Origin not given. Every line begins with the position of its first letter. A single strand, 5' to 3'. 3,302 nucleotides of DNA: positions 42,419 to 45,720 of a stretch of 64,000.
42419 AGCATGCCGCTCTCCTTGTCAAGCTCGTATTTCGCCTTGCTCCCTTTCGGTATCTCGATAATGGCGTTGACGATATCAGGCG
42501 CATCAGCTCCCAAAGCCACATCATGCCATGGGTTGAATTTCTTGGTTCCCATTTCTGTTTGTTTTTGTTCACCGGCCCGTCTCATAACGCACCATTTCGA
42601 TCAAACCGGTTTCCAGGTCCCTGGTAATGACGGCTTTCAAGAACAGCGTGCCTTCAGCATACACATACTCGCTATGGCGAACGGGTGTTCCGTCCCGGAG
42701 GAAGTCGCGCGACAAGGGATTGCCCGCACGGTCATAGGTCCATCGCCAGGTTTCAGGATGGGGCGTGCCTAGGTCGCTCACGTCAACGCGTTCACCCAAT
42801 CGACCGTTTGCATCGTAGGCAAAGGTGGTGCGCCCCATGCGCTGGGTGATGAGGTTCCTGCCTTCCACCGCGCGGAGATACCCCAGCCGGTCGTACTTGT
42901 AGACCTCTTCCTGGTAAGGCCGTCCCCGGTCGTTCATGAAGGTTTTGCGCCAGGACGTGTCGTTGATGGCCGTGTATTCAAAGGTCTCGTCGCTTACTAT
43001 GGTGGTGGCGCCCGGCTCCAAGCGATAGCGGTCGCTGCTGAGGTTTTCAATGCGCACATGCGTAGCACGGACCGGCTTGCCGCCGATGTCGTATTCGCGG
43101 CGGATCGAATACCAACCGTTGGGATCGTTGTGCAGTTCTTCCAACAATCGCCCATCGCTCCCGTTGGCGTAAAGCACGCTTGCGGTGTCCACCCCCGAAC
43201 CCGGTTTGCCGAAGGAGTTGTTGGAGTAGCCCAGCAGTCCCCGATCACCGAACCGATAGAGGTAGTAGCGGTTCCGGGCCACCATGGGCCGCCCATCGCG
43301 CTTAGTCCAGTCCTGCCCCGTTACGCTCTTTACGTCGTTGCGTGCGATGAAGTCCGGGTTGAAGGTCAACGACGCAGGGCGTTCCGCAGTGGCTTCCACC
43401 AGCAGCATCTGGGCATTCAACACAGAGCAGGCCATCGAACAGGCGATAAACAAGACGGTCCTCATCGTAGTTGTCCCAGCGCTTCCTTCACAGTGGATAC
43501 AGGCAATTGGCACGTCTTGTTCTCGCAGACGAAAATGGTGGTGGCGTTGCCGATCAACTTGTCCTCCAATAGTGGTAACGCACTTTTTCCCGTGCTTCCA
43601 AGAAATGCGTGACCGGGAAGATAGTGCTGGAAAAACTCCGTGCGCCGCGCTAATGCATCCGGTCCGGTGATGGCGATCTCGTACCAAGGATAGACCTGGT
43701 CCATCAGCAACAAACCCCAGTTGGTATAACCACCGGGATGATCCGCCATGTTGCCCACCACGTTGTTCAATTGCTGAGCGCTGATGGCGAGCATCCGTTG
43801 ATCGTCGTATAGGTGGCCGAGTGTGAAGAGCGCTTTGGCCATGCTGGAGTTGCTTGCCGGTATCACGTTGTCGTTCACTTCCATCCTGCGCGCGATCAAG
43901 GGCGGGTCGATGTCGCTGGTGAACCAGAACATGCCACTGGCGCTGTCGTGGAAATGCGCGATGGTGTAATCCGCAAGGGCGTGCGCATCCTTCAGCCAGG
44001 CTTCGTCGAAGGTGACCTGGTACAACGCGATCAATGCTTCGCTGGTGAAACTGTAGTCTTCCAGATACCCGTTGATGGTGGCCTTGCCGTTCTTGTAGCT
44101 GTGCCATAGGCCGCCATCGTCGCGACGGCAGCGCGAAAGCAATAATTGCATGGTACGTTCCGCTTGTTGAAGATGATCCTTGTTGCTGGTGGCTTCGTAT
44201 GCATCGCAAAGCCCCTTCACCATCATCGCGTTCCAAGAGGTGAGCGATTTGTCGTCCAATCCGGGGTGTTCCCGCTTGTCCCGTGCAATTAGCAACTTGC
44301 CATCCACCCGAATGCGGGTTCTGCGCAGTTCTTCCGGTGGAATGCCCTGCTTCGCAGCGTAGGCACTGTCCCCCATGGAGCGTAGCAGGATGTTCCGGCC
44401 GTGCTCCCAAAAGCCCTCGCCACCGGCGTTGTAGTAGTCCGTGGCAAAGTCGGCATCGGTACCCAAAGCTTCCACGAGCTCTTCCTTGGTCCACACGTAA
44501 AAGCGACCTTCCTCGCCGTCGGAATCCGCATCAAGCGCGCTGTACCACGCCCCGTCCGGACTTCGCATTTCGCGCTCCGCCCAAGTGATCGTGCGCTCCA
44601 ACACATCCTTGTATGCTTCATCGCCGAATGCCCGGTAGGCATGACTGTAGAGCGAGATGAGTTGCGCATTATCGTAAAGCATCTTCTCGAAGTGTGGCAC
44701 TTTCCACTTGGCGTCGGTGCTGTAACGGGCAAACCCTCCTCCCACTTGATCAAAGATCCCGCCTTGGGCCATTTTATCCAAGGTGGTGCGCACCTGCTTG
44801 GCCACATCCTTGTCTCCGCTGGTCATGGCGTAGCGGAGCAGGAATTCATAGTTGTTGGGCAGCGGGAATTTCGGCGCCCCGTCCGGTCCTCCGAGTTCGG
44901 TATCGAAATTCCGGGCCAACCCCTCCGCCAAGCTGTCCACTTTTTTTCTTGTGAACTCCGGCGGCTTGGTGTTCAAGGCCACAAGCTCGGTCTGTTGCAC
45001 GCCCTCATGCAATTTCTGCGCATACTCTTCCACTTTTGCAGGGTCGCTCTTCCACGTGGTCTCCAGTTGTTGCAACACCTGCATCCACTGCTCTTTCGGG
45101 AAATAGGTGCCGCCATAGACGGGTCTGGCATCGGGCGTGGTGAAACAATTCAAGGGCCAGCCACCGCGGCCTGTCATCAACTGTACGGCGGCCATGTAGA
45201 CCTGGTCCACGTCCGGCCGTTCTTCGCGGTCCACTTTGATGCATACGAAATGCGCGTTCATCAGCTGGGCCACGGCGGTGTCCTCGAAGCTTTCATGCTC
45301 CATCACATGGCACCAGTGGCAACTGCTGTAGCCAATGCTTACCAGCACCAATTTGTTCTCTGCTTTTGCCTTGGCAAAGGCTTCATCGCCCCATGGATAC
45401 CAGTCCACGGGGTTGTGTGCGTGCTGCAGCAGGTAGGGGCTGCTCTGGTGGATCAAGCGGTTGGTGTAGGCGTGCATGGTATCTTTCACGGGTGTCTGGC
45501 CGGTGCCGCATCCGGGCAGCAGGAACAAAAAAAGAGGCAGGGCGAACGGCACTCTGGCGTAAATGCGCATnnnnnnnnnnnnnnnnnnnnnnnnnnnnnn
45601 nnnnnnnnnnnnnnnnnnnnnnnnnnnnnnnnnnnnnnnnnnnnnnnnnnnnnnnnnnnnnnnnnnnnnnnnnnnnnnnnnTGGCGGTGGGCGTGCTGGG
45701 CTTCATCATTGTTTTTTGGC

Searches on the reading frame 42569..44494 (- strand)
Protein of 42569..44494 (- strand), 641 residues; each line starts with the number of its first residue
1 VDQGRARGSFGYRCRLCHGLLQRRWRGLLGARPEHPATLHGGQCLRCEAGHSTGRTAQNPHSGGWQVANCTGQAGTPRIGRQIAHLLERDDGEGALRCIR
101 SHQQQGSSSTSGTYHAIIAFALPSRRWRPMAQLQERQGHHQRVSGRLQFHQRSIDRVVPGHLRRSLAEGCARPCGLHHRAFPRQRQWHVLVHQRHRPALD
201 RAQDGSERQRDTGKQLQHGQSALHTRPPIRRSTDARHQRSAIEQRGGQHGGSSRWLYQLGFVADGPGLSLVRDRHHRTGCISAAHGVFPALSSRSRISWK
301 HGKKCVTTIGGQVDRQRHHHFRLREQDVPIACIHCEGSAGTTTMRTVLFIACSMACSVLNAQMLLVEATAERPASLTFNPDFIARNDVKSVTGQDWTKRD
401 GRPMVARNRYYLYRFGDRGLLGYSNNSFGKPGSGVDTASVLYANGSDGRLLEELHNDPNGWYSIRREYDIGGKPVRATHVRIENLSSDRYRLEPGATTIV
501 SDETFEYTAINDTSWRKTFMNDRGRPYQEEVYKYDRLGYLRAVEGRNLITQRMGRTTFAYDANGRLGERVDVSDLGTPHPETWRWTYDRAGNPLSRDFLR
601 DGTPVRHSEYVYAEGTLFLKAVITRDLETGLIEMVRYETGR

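Call 78: search_protein_families(library=pfam, proteins=[window:42569-44494:-], max_evalue=0.00001)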
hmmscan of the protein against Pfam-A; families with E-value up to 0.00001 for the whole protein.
window:42569-44494:- (641 aa): 1 family
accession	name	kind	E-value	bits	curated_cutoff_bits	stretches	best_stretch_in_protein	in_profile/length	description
PF05593.20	RHS_repeat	-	1.2e-06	29.2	22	0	549-570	10-32/38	RHS Repeat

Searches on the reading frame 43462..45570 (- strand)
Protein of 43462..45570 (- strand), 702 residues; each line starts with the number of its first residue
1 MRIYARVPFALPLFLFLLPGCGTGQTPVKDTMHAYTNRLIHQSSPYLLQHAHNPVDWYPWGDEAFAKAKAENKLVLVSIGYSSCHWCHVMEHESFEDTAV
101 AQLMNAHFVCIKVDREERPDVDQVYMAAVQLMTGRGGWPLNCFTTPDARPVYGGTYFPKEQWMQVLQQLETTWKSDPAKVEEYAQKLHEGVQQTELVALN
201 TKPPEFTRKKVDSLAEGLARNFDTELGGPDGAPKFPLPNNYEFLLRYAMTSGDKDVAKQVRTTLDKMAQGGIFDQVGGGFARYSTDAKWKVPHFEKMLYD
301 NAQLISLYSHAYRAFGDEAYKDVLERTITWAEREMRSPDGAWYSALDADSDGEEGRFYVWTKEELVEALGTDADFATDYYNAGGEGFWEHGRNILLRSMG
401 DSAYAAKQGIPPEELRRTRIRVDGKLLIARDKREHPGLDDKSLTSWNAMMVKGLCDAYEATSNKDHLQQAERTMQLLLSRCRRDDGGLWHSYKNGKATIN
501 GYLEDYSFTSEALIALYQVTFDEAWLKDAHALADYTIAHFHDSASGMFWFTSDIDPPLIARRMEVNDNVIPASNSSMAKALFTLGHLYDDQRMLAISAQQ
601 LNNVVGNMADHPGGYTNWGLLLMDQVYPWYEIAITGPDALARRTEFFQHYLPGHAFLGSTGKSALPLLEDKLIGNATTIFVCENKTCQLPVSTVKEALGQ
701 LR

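Call 78: search_protein_families(library=pfam, proteins=[window:43462-45570:-], max_evalue=0.00001)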
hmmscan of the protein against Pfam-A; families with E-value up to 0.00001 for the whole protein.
window:43462-45570:- (702 aa): 3 families
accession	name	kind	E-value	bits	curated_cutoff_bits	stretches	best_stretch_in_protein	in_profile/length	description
PF03190.21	Thioredox_DsbH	-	1.4e-72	243.5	27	1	36-190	1-161/163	Protein of unknown function, DUF255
PF13899.12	Thioredoxin_7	-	8.1e-11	42.4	27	1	56-120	1-65/83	Thioredoxin-like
PF07221.17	GlcNAc_2-epim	-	2.6e-07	30.7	23.4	0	460-548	95-184/347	N-acylglucosamine 2-epimerase (GlcNAc 2-epimerase)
